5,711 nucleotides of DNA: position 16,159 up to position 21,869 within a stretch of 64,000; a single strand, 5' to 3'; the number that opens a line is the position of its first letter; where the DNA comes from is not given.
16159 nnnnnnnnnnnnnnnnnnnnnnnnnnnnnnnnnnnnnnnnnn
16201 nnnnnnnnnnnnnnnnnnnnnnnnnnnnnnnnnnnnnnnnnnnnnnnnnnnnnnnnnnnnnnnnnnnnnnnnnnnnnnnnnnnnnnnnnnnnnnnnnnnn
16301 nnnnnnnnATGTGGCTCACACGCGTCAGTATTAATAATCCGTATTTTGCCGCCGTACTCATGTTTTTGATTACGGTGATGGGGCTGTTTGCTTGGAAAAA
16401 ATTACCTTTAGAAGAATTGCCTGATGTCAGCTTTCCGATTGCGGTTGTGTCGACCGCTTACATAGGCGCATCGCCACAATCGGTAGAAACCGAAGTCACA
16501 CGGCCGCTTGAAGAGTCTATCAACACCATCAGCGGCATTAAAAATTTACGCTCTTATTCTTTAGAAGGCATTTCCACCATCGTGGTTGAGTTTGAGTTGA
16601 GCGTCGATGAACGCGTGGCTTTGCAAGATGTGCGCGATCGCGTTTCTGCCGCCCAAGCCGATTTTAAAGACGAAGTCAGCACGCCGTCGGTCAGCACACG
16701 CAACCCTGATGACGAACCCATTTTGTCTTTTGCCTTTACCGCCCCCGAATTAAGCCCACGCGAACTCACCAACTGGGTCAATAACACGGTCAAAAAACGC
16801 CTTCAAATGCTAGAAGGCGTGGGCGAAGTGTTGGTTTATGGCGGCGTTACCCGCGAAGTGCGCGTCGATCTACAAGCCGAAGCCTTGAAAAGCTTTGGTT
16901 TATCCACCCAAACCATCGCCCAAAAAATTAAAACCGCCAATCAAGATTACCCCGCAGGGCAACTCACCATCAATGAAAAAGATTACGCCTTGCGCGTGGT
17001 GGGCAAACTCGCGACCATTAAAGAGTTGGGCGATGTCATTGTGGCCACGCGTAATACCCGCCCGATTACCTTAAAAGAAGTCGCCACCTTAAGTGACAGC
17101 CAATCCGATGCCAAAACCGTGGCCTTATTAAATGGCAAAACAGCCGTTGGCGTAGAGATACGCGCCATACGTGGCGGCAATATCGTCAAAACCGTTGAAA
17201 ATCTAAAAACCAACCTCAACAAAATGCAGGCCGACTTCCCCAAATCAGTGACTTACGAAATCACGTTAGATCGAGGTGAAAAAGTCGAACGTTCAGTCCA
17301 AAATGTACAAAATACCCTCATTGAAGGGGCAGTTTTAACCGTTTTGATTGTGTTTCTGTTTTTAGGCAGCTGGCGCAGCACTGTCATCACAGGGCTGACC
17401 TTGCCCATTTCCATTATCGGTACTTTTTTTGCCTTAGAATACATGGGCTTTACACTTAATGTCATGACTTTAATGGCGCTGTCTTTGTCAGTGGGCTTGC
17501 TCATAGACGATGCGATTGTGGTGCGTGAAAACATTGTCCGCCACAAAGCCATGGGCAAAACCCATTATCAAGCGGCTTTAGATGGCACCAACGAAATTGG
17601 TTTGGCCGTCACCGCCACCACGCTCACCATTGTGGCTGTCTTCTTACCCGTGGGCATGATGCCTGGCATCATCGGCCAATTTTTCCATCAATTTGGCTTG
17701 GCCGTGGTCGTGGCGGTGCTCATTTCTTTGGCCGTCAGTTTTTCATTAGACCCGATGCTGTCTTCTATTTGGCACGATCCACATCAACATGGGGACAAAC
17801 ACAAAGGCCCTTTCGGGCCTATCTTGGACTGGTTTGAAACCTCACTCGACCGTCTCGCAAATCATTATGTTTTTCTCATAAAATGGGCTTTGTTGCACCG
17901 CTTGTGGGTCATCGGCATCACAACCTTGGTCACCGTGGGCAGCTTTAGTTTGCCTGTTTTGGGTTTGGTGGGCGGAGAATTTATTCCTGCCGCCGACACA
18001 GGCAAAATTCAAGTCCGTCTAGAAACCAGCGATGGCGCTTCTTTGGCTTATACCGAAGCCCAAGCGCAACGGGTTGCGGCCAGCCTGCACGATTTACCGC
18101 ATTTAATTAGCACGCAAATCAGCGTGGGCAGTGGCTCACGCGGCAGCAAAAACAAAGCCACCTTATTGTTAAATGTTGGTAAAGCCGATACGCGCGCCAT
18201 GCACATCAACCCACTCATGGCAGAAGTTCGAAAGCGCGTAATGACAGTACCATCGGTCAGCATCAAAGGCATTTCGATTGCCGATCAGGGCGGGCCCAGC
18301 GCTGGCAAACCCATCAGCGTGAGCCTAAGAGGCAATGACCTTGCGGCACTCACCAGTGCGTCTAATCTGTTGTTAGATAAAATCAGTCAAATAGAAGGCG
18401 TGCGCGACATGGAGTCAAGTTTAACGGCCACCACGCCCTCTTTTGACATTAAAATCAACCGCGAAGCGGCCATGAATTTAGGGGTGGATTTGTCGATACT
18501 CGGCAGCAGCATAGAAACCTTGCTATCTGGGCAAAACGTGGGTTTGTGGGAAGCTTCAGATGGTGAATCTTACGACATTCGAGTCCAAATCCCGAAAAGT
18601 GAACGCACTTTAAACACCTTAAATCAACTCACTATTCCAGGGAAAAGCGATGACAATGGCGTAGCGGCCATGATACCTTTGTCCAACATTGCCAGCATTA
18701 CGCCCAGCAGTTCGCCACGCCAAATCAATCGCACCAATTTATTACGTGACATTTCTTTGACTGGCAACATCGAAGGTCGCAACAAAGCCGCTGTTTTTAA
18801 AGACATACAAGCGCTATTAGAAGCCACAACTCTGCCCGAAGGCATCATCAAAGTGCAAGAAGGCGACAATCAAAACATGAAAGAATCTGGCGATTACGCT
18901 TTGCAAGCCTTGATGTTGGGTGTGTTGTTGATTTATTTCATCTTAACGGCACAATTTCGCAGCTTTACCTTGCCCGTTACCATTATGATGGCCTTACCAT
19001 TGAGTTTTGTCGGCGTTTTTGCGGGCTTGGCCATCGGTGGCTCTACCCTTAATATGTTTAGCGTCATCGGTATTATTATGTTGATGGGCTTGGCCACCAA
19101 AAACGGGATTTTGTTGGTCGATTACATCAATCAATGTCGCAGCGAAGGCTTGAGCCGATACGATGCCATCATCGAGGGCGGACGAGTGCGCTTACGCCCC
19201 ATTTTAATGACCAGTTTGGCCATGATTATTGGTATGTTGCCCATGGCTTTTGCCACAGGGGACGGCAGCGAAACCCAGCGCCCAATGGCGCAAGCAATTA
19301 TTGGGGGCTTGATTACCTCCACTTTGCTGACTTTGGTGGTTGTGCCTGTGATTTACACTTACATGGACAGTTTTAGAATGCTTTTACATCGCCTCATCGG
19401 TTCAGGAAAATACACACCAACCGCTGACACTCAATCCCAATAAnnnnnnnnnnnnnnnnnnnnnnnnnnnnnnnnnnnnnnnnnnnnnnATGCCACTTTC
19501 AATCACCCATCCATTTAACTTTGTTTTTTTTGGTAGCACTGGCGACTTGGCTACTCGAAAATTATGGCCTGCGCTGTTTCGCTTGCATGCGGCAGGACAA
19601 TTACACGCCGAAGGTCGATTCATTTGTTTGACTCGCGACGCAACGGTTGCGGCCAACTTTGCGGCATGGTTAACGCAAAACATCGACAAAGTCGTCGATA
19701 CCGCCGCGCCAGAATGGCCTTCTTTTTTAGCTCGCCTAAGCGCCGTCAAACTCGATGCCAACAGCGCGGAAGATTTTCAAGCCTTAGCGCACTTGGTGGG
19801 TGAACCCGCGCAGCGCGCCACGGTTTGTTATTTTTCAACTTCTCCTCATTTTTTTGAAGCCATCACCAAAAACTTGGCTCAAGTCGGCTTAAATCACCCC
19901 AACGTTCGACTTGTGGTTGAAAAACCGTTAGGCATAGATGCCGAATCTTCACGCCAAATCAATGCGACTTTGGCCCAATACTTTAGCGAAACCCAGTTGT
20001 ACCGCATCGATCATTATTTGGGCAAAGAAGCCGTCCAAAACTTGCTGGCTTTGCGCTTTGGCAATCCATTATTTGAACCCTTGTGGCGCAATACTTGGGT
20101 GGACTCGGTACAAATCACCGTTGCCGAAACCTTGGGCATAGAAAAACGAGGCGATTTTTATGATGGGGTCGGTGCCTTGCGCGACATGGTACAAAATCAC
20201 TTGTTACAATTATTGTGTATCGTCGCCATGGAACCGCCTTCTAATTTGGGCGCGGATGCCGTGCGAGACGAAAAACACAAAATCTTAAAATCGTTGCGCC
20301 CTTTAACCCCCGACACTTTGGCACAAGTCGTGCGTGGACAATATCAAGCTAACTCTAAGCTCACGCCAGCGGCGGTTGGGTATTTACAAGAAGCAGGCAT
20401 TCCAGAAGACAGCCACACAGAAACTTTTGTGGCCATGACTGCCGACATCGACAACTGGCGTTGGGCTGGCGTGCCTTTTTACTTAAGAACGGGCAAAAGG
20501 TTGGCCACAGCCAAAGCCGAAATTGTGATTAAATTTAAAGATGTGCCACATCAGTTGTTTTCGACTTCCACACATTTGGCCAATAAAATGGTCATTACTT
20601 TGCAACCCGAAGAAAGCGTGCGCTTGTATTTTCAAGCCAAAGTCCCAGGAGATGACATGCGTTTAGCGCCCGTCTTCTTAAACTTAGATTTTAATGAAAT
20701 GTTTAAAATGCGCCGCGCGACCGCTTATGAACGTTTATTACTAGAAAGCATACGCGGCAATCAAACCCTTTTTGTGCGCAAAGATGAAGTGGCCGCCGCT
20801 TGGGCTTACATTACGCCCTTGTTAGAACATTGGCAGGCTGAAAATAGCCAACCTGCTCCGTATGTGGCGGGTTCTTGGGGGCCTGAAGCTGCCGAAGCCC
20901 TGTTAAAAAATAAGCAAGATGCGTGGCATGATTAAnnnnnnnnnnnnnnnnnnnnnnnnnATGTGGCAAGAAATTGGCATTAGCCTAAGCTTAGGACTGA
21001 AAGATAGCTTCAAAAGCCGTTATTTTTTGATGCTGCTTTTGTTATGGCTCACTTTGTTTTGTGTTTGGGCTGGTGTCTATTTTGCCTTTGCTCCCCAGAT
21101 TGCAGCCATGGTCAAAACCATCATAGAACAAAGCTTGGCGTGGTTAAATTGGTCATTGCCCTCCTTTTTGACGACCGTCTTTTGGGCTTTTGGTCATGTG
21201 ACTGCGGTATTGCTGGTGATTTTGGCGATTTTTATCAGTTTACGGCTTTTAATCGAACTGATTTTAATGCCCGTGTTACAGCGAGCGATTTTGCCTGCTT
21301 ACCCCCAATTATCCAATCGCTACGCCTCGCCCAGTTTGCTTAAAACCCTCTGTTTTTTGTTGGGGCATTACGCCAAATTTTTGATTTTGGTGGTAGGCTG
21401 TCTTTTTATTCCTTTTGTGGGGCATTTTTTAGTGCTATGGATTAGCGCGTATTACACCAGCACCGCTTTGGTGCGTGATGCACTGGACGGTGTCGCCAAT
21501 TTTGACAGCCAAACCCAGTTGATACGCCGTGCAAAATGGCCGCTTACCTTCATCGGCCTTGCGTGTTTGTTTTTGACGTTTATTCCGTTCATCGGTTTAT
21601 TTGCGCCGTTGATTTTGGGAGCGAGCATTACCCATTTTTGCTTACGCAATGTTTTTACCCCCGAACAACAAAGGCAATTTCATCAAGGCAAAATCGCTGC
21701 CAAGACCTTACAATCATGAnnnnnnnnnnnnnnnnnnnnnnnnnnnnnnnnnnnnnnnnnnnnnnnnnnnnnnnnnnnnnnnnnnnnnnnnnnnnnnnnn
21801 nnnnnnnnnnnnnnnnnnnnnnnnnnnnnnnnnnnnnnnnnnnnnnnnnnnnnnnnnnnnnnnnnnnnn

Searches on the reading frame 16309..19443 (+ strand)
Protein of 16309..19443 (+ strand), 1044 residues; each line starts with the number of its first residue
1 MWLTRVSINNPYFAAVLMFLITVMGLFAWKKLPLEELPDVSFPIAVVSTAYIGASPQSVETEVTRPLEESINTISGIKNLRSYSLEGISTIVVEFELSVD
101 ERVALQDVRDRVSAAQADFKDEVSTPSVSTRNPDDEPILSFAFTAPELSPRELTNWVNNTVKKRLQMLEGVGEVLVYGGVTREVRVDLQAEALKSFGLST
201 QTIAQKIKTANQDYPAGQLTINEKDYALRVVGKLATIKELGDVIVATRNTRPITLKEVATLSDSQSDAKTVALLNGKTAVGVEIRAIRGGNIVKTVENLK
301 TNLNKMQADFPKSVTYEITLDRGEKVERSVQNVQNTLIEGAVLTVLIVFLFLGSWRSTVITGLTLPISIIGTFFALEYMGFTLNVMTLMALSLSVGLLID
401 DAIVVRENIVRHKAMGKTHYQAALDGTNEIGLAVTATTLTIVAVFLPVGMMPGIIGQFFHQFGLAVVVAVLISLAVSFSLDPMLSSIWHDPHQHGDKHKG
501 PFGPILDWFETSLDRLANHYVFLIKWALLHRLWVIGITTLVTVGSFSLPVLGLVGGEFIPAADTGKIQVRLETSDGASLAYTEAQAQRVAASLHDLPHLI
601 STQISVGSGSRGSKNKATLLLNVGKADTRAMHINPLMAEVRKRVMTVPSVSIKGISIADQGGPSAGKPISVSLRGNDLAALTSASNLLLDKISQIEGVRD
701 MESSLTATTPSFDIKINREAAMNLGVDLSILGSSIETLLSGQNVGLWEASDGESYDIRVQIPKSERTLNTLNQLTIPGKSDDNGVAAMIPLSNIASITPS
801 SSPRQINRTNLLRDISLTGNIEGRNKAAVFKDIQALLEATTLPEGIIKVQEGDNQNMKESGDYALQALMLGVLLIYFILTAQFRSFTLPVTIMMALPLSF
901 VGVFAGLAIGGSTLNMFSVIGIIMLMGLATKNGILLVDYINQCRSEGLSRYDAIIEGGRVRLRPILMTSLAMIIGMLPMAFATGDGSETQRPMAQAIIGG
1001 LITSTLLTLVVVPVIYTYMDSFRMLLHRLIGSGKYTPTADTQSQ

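Call 50: search_protein_families(library=pfam, proteins=[window:16309-19443:+], max_evalue=0.00001)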
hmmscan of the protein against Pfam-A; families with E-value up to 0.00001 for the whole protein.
window:16309-19443:+ (1044 aa): 2 families
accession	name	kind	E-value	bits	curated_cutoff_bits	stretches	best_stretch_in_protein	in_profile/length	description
PF00873.25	ACR_tran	-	4.7e-257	856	28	1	5-1019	3-1020/1021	AcrB/AcrD/AcrF family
PF03176.21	MMPL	-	6.1e-11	42.3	20.5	1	814-1020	91-303/333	MMPL family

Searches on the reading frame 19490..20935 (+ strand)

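Call 65: search_protein_families(library=pfam, proteins=[window:19490-20935:+], max_evalue=0.00001)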
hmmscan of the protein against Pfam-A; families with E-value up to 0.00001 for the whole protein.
window:19490-20935:+ (481 aa): 2 families
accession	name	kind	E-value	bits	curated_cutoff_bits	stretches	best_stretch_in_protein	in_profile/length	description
PF02781.21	G6PD_C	-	8.5e-119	396.4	27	1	186-480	1-296/296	Glucose-6-phosphate dehydrogenase, C-terminal domain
PF00479.28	G6PD_N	-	7.4e-49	167.3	22.1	1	12-184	1-183/183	Glucose-6-phosphate dehydrogenase, NAD binding domain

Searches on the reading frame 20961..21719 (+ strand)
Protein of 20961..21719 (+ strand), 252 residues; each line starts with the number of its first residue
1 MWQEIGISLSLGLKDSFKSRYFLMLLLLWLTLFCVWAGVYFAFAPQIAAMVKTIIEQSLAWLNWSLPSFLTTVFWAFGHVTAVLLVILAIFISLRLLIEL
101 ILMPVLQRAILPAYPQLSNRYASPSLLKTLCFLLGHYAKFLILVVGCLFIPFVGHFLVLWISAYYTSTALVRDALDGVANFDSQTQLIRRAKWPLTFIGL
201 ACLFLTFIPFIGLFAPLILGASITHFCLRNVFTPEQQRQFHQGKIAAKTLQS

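Call 65: search_protein_families(library=pfam, proteins=[window:20961-21719:+], max_evalue=0.00001)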
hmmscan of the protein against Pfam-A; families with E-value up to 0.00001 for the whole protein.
window:20961-21719:+ (252 aa): 1 family
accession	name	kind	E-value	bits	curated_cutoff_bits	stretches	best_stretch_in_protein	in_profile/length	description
PF07264.17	EI24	-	5.6e-13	49.9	32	1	11-216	4-199/199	Sulfate transporter CysZ/Etoposide-induced protein 2.4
